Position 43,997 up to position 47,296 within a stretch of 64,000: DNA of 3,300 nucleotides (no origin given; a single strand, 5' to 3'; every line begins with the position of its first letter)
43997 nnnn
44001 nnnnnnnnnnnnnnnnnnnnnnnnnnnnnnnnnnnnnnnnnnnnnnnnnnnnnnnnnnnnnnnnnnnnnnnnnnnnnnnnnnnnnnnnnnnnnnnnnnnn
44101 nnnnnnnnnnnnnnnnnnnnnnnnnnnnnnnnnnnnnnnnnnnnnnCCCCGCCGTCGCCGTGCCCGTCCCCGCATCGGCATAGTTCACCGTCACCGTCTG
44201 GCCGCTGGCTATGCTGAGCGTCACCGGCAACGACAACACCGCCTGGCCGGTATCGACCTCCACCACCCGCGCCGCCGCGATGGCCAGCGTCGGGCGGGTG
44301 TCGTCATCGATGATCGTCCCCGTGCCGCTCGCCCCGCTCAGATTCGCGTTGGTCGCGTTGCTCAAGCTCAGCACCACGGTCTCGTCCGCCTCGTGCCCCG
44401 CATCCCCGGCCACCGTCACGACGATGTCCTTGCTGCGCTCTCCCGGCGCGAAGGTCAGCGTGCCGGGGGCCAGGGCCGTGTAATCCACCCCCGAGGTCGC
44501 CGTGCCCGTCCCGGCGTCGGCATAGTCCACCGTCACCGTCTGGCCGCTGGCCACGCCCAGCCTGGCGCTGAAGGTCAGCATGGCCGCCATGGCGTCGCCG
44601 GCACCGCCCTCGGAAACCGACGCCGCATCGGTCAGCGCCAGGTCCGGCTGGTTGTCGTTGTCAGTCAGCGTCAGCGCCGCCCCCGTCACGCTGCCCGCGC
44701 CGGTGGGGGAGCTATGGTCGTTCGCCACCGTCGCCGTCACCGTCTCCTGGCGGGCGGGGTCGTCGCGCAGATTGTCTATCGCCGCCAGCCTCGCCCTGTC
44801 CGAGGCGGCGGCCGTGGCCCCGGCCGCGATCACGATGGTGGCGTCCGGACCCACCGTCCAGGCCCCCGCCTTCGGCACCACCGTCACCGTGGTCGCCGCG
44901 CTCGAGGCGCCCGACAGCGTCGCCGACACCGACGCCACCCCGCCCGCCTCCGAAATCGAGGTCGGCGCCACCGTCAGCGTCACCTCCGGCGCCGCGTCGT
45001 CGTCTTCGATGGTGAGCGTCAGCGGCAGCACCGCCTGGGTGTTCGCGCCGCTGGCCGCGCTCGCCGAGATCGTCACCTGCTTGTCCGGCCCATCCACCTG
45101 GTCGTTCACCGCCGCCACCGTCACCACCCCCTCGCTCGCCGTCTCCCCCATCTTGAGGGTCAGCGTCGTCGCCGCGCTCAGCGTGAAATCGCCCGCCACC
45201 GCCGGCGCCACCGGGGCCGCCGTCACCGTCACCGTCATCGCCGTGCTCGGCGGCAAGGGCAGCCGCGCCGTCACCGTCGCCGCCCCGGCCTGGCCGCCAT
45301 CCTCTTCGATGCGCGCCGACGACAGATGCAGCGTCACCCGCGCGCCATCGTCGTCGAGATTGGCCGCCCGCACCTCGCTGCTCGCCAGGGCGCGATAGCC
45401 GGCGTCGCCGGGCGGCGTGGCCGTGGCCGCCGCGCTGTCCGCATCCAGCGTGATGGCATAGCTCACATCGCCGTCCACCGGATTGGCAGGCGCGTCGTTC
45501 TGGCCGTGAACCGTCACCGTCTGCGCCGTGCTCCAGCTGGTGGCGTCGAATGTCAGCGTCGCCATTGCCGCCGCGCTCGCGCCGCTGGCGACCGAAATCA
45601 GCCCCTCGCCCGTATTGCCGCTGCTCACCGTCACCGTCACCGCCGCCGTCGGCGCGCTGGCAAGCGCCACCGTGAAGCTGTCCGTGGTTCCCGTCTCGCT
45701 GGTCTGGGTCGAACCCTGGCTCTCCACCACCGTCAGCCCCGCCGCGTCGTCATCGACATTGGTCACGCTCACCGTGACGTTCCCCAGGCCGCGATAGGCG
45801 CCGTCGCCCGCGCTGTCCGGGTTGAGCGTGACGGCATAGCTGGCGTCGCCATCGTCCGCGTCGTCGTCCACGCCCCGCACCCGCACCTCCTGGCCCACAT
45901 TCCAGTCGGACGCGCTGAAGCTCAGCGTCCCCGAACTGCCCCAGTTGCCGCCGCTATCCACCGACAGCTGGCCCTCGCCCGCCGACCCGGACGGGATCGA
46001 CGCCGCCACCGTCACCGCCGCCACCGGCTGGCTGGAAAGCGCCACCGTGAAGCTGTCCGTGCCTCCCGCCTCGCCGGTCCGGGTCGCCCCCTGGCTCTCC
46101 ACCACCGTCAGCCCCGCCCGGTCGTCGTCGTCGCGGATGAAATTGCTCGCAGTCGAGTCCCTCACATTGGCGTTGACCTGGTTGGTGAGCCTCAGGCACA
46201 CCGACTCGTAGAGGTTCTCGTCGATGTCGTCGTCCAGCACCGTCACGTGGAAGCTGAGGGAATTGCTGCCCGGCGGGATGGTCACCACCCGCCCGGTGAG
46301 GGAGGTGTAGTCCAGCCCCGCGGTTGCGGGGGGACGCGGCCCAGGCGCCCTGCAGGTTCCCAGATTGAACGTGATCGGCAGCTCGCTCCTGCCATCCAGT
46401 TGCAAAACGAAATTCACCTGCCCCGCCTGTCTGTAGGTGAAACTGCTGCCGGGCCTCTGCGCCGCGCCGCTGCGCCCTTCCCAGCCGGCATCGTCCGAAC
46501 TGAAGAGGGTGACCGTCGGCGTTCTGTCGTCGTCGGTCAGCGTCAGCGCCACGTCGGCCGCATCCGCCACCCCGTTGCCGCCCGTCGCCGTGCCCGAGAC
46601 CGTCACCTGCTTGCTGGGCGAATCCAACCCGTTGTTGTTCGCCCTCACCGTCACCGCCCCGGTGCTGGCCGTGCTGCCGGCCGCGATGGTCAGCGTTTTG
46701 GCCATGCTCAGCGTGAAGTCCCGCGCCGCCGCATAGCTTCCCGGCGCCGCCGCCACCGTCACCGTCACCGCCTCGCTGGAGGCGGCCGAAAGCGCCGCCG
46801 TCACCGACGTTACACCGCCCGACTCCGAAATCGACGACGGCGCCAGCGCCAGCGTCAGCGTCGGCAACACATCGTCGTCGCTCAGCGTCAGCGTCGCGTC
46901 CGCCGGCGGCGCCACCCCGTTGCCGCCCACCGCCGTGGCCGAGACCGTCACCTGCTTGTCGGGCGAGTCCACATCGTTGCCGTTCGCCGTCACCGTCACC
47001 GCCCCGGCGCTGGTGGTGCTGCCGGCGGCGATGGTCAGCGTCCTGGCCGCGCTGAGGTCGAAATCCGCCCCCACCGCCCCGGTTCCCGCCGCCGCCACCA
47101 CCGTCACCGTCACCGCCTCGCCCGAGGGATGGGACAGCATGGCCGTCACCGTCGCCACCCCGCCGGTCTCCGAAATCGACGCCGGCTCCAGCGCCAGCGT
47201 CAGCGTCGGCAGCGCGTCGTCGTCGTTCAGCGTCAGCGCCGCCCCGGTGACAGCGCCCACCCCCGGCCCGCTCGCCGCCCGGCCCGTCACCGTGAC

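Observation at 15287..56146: One uninterrupted ~40.8-kb ORF encoding a ~13,600-aa protein, among the largest bacterial proteins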

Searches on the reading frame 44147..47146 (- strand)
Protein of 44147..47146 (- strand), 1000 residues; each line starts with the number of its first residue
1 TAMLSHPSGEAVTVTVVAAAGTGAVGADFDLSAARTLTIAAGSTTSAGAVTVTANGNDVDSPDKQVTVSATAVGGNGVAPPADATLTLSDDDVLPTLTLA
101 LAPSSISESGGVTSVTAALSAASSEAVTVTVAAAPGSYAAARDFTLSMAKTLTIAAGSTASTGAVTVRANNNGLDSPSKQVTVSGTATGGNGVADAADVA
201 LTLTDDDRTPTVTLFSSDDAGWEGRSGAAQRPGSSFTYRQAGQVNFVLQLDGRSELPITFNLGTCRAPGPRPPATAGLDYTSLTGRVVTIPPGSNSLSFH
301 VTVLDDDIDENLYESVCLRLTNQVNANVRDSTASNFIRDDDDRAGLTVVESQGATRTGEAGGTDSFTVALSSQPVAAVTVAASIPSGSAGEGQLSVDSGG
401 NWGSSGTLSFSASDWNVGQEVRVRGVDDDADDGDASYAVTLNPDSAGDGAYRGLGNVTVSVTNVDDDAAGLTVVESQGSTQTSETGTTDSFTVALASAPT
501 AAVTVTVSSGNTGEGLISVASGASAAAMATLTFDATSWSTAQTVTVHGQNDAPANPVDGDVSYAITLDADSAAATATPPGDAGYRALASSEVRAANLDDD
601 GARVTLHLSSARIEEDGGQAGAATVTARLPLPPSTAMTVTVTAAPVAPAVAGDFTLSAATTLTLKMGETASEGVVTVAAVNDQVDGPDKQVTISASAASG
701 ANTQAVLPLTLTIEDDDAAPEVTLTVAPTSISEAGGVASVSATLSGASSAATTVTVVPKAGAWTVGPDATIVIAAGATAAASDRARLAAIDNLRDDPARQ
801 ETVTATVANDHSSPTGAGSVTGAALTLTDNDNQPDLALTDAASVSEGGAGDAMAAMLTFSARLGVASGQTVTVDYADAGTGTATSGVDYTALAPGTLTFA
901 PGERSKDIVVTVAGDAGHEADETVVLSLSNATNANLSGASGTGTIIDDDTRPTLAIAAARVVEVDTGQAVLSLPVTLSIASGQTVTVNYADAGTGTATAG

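Call 4: search_protein_families(library=pfam, proteins=[window:44147-47146:-], max_evalue=0.01)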
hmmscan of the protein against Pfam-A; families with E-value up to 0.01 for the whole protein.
window:44147-47146:- (1000 aa): 3 families
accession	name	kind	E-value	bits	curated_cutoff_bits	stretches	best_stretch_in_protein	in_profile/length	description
PF03160.20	Calx-beta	-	9.9e-21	74.4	27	1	868-949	36-119/119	Calx-beta domain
PF20579.4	LapA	-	1.3e-05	25.9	27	0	101-191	7-81/99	LapA domain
PF19135.5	DUF5818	-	0.0041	17.1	27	0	416-429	32-45/57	Protein of unknown function (DUF5818)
